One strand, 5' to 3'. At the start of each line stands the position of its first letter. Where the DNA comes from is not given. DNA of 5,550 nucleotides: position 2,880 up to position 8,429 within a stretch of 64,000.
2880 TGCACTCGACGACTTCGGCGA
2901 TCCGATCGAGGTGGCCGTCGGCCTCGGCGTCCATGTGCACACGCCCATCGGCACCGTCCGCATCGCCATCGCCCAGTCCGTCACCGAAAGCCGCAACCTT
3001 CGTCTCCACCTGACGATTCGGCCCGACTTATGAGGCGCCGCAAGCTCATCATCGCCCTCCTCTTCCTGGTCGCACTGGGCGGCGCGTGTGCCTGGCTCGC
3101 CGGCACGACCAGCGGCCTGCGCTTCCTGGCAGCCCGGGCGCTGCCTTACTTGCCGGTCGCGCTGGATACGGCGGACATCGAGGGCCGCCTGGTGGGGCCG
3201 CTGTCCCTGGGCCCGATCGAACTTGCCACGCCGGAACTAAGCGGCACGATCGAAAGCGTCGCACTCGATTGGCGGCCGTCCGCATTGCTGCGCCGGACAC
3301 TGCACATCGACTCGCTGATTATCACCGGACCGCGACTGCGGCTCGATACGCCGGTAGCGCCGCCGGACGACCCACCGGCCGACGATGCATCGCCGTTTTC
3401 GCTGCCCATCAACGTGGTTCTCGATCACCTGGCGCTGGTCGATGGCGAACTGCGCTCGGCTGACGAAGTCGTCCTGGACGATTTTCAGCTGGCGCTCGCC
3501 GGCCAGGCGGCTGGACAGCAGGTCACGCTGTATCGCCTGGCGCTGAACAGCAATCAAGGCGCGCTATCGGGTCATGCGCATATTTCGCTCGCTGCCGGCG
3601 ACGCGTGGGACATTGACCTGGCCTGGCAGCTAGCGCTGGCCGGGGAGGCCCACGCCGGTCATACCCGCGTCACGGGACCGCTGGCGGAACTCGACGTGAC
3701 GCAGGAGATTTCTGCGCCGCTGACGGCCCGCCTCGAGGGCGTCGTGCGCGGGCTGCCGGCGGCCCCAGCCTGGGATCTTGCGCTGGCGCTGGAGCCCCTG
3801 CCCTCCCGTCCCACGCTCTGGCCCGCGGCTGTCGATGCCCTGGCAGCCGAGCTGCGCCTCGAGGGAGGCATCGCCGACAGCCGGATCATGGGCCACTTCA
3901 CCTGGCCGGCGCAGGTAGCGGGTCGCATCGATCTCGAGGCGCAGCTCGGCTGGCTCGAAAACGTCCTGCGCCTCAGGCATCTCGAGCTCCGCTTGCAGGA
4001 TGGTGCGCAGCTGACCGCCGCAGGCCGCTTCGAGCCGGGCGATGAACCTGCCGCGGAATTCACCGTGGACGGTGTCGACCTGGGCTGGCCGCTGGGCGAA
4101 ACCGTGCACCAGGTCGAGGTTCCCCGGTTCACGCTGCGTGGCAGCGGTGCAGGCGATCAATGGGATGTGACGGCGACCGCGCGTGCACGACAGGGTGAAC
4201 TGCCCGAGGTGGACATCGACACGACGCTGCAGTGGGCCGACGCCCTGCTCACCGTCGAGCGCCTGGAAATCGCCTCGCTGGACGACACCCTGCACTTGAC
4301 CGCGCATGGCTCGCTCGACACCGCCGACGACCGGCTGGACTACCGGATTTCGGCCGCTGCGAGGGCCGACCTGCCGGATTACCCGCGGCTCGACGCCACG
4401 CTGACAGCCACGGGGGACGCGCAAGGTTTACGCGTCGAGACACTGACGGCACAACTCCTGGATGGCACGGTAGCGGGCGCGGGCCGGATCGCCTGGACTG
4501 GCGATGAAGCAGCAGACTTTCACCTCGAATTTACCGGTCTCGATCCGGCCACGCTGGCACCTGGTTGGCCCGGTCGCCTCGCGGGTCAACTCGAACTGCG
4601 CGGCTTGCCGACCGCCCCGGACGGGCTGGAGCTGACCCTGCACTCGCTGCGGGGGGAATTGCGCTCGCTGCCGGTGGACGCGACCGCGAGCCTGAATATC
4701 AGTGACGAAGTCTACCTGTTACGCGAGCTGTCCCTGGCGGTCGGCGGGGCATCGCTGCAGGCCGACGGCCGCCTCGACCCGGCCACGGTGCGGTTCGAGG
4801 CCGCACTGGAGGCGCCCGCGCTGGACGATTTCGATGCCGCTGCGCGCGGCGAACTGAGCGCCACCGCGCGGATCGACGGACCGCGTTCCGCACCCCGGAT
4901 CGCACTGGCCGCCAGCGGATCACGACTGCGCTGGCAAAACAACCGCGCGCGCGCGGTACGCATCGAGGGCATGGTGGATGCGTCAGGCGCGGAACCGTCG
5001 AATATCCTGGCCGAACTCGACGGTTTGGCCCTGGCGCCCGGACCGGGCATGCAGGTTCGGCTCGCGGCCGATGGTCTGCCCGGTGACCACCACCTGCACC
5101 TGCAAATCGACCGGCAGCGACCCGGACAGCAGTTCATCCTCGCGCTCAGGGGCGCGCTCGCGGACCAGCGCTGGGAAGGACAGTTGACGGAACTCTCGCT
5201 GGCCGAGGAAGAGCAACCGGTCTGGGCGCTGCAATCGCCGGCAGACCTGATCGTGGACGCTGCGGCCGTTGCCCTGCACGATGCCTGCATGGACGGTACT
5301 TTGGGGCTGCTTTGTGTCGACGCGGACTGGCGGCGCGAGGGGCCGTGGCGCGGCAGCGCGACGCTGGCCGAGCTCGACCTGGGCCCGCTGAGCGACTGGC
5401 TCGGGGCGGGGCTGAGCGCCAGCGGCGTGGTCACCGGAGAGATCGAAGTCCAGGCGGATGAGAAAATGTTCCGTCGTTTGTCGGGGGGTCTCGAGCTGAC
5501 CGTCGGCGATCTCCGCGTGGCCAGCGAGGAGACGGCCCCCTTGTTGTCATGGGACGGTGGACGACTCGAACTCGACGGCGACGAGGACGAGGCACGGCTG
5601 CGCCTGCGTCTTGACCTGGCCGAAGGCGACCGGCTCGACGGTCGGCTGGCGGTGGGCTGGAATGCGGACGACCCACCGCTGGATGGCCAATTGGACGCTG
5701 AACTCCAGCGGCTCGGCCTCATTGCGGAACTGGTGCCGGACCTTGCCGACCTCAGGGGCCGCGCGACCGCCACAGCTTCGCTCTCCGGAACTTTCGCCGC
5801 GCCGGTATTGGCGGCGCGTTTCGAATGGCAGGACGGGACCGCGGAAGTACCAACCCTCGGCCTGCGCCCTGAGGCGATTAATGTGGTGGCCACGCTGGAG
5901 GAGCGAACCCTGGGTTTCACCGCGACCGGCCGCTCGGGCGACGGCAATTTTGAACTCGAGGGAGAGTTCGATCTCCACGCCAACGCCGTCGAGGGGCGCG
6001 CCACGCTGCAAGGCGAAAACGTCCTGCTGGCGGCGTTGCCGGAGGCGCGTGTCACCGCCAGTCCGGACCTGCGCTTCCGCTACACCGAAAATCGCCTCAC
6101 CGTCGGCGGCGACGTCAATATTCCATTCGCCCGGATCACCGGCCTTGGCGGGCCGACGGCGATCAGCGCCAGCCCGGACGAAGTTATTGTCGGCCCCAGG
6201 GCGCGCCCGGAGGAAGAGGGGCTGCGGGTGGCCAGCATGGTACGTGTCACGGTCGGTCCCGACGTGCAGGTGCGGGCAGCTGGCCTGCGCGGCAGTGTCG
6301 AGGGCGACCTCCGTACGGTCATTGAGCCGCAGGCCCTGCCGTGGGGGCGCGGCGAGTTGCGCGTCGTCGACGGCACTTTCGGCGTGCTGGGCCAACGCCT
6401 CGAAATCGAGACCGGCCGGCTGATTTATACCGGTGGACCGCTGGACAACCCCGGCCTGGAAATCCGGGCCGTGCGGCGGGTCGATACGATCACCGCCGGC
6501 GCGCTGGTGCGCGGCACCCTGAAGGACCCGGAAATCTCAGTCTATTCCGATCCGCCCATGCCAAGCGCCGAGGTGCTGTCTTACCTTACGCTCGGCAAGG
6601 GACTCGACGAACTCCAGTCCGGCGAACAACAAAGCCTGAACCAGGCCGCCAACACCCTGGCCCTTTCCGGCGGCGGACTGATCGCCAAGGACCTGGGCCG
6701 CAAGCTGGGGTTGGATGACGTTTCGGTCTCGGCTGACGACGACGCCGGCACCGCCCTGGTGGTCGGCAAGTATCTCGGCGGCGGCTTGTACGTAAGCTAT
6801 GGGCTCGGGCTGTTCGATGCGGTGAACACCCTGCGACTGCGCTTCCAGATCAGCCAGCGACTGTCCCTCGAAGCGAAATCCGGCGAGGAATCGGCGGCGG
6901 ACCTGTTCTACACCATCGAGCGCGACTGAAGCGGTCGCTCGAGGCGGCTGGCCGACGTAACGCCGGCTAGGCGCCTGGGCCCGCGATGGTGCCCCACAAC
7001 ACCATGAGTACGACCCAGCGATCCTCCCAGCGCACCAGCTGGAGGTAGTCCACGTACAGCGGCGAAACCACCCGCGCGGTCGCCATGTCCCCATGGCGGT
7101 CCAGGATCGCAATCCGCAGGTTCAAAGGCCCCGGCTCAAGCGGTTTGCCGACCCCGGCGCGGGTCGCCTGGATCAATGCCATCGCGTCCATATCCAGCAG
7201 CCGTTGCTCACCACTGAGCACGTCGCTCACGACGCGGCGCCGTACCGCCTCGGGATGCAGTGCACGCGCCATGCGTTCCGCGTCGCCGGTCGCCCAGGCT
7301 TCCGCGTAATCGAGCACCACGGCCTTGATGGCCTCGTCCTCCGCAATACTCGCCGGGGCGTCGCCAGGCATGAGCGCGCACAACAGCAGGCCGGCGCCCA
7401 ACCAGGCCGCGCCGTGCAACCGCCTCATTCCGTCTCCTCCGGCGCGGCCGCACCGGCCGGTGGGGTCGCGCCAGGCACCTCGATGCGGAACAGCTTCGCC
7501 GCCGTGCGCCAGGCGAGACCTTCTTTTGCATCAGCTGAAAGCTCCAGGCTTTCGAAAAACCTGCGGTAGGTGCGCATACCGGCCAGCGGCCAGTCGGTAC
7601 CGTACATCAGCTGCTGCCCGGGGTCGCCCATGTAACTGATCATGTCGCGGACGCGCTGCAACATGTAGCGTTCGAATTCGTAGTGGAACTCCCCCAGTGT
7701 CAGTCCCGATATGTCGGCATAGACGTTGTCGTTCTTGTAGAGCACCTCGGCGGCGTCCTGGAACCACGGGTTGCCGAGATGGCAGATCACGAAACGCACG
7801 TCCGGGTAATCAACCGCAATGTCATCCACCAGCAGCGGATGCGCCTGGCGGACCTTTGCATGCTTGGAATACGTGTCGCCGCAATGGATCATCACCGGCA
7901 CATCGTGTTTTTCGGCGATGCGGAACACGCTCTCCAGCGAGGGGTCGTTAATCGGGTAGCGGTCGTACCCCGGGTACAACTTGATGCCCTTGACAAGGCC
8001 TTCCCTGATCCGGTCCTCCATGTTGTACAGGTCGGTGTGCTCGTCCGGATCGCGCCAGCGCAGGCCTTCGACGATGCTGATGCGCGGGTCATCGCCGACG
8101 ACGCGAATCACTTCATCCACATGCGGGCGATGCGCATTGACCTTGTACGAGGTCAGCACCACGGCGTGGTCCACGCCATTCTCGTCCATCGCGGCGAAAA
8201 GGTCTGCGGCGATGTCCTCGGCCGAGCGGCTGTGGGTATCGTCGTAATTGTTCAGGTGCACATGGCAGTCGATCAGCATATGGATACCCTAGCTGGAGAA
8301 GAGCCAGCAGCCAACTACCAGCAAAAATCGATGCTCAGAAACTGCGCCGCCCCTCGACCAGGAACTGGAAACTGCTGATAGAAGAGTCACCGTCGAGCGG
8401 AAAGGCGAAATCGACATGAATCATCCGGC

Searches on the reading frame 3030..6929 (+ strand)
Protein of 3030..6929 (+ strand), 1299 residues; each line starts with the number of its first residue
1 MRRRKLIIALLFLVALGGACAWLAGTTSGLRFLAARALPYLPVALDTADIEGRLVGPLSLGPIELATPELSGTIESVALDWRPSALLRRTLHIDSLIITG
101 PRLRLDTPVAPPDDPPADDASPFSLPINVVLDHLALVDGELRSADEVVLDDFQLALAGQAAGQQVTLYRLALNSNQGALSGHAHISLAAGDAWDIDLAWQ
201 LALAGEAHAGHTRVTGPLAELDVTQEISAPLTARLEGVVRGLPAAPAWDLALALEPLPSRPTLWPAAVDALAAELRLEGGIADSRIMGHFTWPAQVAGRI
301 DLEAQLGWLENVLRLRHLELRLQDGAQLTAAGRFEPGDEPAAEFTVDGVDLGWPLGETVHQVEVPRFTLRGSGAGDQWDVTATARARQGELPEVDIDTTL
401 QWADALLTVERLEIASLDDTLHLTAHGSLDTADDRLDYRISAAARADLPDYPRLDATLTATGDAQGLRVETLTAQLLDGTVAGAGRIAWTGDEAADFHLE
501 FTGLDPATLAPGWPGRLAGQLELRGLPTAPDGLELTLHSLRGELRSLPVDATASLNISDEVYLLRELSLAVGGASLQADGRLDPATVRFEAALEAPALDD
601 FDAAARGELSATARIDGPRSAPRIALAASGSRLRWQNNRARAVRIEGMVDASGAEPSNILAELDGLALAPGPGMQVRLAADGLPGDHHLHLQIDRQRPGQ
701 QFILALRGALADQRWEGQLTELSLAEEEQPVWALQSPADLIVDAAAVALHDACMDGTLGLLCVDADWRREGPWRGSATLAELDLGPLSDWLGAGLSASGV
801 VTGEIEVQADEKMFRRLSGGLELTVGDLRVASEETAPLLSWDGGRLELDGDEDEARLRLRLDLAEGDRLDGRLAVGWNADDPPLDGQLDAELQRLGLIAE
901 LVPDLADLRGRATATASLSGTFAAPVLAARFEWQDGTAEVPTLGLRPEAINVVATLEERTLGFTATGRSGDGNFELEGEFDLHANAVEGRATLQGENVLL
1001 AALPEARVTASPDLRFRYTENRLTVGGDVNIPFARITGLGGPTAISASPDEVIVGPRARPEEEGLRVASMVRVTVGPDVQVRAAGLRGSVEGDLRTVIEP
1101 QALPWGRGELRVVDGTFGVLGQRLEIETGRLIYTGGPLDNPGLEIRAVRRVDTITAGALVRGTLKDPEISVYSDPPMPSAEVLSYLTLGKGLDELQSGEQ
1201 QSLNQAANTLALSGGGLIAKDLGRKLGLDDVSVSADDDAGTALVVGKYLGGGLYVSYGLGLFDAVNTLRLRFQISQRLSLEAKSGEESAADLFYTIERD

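Call 8: search_protein_families(library=pfam, proteins=[window:3030-6929:+], max_evalue=0.01)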
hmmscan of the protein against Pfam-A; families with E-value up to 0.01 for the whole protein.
window:3030-6929:+ (1299 aa): 1 family
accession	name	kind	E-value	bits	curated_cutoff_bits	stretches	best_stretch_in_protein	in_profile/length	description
PF04357.19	TamB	-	3.6e-55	188.2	22.4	1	967-1297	5-380/381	TamB, inner membrane protein subunit of TAM complex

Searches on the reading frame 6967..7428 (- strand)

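Call 8: search_protein_families(library=pfam, proteins=[window:6967-7428:-], max_evalue=0.01)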
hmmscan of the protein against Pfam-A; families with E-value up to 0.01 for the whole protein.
window:6967-7428:- (153 aa): 3 families
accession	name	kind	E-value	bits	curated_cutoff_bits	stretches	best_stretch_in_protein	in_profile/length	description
PF12893.14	Lumazine_bd_2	-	1.3e-15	58.6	22.1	1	30-145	2-115/116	Putative lumazine-binding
PF19711.4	DUF6207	-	0.0032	17.5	25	1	29-70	22-63/67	Family of unknown function (DUF6207)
PF14534.12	DUF4440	-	0.0038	18.1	25.2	1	34-71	1-38/107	Domain of unknown function (DUF4440)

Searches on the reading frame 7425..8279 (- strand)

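Call 8: search_protein_families(library=pfam, proteins=[window:7425-8279:-], max_evalue=0.01)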
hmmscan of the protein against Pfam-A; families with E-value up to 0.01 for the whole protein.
window:7425-8279:- (284 aa): 3 families
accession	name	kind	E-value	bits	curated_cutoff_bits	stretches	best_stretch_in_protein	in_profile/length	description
PF04909.20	Amidohydro_2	-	1.9e-34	120.2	26.4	1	3-266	1-289/289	Amidohydrolase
PF01979.26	Amidohydro_1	-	0.00012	21.9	25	1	2-231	6-252/345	Amidohydrolase family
PF01026.27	TatD_DNase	-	0.00022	21.2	27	1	3-142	1-138/253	TatD related DNase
